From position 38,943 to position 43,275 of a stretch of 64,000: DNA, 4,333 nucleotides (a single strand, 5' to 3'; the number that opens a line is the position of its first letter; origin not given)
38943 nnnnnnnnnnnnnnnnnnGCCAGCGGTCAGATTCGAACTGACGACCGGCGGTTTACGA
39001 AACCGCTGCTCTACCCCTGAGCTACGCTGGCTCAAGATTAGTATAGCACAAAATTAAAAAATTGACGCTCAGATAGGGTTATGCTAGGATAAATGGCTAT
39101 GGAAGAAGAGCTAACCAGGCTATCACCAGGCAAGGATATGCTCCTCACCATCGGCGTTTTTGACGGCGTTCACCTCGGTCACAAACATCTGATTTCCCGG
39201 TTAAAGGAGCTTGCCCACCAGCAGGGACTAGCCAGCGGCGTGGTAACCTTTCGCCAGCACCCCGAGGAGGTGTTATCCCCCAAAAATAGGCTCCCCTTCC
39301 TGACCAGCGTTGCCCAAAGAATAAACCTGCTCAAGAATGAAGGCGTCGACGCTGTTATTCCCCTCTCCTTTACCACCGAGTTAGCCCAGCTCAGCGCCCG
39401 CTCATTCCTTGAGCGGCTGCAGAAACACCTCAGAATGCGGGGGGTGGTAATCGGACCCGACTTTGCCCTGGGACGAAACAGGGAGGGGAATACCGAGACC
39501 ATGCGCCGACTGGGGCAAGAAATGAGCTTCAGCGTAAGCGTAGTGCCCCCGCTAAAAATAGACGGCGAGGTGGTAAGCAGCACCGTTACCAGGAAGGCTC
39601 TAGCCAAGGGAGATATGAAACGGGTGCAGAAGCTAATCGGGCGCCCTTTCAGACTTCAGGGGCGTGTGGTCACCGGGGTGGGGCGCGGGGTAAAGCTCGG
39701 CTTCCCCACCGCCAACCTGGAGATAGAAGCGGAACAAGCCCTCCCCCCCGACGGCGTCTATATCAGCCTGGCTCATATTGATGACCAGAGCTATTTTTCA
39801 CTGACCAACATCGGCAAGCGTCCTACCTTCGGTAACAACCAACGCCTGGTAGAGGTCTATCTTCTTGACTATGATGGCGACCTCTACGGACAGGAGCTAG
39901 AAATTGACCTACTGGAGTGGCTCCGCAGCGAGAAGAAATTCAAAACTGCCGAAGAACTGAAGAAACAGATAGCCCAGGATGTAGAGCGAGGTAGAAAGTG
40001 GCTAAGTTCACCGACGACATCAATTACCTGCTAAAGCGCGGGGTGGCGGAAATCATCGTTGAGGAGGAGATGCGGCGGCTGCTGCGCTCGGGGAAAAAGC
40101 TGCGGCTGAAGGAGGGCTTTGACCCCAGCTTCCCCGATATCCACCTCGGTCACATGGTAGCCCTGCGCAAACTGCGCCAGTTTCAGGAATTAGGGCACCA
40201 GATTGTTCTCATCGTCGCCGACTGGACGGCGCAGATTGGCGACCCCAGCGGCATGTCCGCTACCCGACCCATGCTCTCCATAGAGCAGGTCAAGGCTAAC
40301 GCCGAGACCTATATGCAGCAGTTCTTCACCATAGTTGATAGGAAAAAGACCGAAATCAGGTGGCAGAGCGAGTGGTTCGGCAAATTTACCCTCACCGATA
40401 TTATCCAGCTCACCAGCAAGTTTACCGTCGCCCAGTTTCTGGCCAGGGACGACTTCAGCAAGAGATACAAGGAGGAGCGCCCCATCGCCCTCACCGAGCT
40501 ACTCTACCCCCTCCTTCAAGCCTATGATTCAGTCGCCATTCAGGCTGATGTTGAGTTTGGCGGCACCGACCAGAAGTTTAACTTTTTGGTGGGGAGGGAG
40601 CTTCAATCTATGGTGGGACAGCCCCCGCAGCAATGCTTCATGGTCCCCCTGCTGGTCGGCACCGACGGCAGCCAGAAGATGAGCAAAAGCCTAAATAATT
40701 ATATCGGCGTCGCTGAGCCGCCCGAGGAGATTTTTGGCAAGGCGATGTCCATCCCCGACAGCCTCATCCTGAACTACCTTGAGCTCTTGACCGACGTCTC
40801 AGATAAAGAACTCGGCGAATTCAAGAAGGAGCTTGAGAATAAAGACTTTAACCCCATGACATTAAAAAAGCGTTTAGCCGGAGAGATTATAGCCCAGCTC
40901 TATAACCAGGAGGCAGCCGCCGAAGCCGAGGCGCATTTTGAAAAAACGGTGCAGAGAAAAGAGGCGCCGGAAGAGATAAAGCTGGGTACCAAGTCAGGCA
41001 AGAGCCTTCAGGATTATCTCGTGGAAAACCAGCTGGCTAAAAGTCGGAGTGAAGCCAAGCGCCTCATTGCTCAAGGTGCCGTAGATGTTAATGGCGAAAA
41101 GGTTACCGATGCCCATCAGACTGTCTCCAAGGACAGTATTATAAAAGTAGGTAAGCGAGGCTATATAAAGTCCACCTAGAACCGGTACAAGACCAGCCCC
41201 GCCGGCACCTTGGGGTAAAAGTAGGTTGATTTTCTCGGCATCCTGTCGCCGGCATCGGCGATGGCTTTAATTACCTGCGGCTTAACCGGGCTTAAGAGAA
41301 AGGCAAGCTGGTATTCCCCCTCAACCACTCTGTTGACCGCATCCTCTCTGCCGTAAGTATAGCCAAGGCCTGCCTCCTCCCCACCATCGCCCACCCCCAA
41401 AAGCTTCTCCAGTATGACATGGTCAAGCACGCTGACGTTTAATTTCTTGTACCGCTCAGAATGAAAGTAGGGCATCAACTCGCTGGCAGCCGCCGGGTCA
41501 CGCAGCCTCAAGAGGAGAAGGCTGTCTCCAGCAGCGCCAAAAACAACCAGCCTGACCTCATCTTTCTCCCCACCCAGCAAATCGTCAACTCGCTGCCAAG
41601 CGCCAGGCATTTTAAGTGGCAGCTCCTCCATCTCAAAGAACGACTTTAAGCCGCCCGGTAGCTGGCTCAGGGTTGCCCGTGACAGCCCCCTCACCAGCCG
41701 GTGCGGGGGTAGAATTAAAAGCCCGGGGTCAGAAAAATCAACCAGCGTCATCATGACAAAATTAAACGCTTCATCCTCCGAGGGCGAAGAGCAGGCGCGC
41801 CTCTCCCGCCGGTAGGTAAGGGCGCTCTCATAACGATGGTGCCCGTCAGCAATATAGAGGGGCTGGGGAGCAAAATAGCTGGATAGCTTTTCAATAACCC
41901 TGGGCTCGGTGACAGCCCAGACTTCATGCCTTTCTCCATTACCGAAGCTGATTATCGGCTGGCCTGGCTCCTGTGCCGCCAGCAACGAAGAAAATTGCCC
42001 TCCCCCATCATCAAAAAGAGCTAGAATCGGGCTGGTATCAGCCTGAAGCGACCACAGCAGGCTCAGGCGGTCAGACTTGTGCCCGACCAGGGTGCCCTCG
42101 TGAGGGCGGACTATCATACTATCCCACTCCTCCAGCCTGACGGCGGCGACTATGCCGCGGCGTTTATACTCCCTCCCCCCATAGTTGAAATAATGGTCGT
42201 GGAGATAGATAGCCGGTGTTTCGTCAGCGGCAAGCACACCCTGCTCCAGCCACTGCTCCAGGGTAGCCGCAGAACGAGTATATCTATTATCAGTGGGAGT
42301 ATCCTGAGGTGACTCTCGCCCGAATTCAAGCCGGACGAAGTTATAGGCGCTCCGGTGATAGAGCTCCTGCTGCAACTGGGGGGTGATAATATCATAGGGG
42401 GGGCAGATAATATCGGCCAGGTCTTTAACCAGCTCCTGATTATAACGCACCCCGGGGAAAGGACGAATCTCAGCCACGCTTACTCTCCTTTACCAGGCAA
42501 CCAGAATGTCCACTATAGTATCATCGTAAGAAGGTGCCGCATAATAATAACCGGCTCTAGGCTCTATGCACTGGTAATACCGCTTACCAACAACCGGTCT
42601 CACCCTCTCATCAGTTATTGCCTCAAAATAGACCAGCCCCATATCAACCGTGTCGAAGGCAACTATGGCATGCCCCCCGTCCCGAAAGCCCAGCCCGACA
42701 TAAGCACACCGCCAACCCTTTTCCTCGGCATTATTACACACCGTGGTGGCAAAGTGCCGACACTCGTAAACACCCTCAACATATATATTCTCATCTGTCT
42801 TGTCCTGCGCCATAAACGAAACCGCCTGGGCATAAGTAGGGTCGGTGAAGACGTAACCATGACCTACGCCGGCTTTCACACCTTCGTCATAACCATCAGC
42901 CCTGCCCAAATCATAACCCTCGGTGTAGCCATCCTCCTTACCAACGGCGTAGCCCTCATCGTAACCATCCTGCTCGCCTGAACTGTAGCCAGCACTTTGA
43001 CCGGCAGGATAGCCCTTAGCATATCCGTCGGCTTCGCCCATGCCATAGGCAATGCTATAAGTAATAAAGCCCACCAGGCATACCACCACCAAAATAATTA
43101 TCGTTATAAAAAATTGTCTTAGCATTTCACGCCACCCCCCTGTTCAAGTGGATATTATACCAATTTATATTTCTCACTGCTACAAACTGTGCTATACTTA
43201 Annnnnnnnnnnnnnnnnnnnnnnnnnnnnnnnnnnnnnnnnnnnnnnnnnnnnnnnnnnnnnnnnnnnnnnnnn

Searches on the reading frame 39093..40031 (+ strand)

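Call 52: search_protein_families(library=pfam, proteins=[window:39093-40031:+], max_evalue=1e-8)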
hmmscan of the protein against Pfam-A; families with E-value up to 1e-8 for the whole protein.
window:39093-40031:+ (313 aa): 2 families
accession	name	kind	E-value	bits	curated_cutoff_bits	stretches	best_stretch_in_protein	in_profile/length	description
PF06574.18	FAD_syn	-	1e-47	162.3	27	1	15-164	7-157/158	FAD synthetase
PF01687.23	Flavokinase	-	9.5e-43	145.8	19.6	1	183-304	2-124/124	Riboflavin kinase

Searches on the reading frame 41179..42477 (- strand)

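Call 51: search_protein_families(library=pfam, proteins=[window:41179-42477:-], max_evalue=1e-8)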
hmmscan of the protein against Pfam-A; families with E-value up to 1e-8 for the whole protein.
window:41179-42477:- (433 aa): 1 family
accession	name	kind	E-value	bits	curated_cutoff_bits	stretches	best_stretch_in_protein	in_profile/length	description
PF06245.16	DUF1015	-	1e-81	274.8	25.8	1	4-303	1-285/325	Protein of unknown function (DUF1015)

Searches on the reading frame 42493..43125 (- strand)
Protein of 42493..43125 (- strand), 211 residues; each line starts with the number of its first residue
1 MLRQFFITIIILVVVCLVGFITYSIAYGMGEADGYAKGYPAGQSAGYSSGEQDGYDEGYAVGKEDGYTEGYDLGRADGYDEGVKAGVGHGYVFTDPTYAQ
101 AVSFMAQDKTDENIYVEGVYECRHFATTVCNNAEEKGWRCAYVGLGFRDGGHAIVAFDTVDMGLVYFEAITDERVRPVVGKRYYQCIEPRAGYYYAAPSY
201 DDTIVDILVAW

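Call 51: search_protein_families(library=pfam, proteins=[window:42493-43125:-], max_evalue=1e-8)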
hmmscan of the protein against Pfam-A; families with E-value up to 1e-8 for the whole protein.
window:42493-43125:- (211 aa): 0 families

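Call 88: search_protein_families(library=pfam, proteins=[window:42493-43125:-], max_evalue=0.01)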
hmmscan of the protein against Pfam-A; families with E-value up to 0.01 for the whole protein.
window:42493-43125:- (211 aa): 1 family
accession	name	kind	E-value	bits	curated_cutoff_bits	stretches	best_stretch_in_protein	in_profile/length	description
PF09811.14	Yae1_N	-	5.2e-06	26.5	27.5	1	54-86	1-33/39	Essential protein Yae1, N terminal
